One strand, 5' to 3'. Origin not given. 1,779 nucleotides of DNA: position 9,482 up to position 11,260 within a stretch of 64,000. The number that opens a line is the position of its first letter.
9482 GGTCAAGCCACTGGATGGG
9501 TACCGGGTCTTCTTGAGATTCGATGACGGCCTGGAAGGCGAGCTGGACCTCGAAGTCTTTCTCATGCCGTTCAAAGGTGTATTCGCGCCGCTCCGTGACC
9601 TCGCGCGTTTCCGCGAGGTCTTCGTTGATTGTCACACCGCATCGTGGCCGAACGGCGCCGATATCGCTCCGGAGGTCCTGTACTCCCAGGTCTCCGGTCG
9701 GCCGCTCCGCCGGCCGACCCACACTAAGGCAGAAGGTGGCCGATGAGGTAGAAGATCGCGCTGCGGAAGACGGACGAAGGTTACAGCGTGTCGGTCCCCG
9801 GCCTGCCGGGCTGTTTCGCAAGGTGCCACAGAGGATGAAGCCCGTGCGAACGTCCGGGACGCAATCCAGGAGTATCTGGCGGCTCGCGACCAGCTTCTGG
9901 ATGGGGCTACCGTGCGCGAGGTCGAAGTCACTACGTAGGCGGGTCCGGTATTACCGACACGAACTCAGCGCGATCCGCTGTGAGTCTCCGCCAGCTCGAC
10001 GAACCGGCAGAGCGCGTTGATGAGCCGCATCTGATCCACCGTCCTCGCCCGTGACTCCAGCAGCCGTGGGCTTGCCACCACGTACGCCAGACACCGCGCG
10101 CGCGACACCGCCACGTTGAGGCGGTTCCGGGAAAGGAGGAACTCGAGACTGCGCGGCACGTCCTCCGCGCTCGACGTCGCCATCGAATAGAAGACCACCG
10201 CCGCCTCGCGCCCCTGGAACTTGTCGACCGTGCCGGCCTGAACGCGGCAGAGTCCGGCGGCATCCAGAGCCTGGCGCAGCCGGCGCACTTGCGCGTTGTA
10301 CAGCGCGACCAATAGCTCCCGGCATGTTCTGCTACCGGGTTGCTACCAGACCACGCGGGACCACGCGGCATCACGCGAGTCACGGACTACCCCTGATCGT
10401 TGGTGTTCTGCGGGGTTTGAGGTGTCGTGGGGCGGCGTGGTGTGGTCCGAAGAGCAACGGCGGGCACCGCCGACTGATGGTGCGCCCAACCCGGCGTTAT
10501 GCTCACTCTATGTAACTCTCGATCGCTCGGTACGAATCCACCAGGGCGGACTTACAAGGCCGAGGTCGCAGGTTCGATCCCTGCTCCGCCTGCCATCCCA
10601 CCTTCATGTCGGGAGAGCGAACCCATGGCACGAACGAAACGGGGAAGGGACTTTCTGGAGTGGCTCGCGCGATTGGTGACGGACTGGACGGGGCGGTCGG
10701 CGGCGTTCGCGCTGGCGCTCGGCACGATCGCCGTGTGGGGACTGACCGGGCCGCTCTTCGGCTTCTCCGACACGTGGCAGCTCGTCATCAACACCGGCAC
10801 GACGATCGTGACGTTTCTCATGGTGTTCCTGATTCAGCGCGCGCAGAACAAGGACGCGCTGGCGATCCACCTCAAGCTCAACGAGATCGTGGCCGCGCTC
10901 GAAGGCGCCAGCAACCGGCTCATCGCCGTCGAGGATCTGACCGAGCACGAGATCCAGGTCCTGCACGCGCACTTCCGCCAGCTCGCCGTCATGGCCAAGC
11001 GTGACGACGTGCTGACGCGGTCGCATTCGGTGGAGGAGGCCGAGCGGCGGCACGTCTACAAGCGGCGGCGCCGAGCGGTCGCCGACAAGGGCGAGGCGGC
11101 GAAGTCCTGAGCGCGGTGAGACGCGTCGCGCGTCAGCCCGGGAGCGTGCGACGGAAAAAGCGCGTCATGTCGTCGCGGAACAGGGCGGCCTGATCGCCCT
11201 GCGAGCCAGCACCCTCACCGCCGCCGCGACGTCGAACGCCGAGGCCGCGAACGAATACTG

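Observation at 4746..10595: tRNA-Val followed by a ~5.7-kb lower-GC block ending in a direct repeat of the tRNA 3' part: likely a decayed integrative island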

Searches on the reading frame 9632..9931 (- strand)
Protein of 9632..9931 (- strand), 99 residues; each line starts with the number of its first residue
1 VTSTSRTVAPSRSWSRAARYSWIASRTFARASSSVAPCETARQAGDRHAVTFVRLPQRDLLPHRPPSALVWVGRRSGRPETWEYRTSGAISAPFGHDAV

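Call 23: search_protein_families(library=pfam, proteins=[window:9632-9931:-], max_evalue=1)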
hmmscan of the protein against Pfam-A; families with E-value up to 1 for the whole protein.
window:9632-9931:- (99 aa): 1 family
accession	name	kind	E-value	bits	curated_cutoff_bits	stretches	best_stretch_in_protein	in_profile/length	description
PF12616.13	DUF3775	-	0.15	12.4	27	1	68-89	21-42/73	Protein of unknown function (DUF3775)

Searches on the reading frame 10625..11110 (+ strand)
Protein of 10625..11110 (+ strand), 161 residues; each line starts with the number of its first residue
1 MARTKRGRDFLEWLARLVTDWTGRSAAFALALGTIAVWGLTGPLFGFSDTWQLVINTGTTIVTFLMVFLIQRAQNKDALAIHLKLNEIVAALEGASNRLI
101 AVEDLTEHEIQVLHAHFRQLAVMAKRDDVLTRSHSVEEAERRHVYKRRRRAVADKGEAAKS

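Call 27: find_encoding_contigs(protein=window:10625-11110:+, flank=10000, max_places=10)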
Protein window:10625-11110:+ (161 aa): 5 contigs read that carry it; 5 places shown.
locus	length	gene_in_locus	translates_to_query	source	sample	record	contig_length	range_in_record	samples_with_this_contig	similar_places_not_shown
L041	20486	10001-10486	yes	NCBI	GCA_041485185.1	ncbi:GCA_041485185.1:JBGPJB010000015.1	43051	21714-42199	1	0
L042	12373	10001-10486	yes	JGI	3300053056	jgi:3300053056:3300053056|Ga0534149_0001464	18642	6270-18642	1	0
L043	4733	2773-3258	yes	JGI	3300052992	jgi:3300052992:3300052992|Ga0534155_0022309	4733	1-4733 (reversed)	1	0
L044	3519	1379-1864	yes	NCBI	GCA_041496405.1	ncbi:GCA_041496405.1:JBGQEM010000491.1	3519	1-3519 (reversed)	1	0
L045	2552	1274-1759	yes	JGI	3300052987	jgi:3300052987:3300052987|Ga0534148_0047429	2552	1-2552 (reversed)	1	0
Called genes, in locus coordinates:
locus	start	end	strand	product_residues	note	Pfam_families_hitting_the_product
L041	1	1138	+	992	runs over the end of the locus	PF07719:TPR_2 (faint), PF09976:TPR_21 (faint), PF13174:TPR_6 (faint), PF13181:TPR_8 (faint), PF13432:TPR_16, PF13525:YfiO (weak), PF13432:TPR_16, PF23914:TPR_CcmH_CycH (weak), +4 more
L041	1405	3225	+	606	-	PF02730:AFOR_N, PF01314:AFOR_C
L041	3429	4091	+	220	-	-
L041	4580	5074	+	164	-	PF04239:DUF421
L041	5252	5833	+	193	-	PF14235:DUF4337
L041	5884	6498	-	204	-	PF08857:ParBc_2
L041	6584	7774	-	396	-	PF25174:Beta-prop_THOC3 (faint), PF22494:choice_anch_I (faint), PF16819:DUF5074 (faint), PF10282:Lactonase (weak)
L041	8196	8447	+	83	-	PF10387:DUF2442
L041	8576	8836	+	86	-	PF13711:DUF4160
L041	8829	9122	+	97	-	PF10387:DUF2442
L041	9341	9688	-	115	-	PF13087:AAA_12, PF13538:UvrD_C_2 (weak)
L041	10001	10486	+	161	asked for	PF04120:Iron_permease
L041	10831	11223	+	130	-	PF01842:ACT, PF13291:ACT_4 (faint), PF19571:ACT_8, PF22629:ACT_AHAS_ss (faint), PF01842:ACT (weak)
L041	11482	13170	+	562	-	PF13442:Cytochrome_CBB3, PF00034:Cytochrom_C, PF09459:EB_dh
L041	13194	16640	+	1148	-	PF00384:Molybdopterin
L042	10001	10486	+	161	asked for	PF04120:Iron_permease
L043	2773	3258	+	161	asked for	PF04120:Iron_permease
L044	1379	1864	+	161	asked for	PF04120:Iron_permease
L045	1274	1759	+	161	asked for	PF04120:Iron_permease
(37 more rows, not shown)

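Call 74: search_protein_families(library=phrogs, proteins=[window:10625-11110:+], max_evalue=0.001)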
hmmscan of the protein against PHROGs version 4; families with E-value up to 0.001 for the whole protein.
window:10625-11110:+ (161 aa): 1 family
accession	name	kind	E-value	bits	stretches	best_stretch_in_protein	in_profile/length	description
phrog_3485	-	moron, auxiliary metabolic gene and host takeover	9.8e-23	81.7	1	13-105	16-108/123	membrane protein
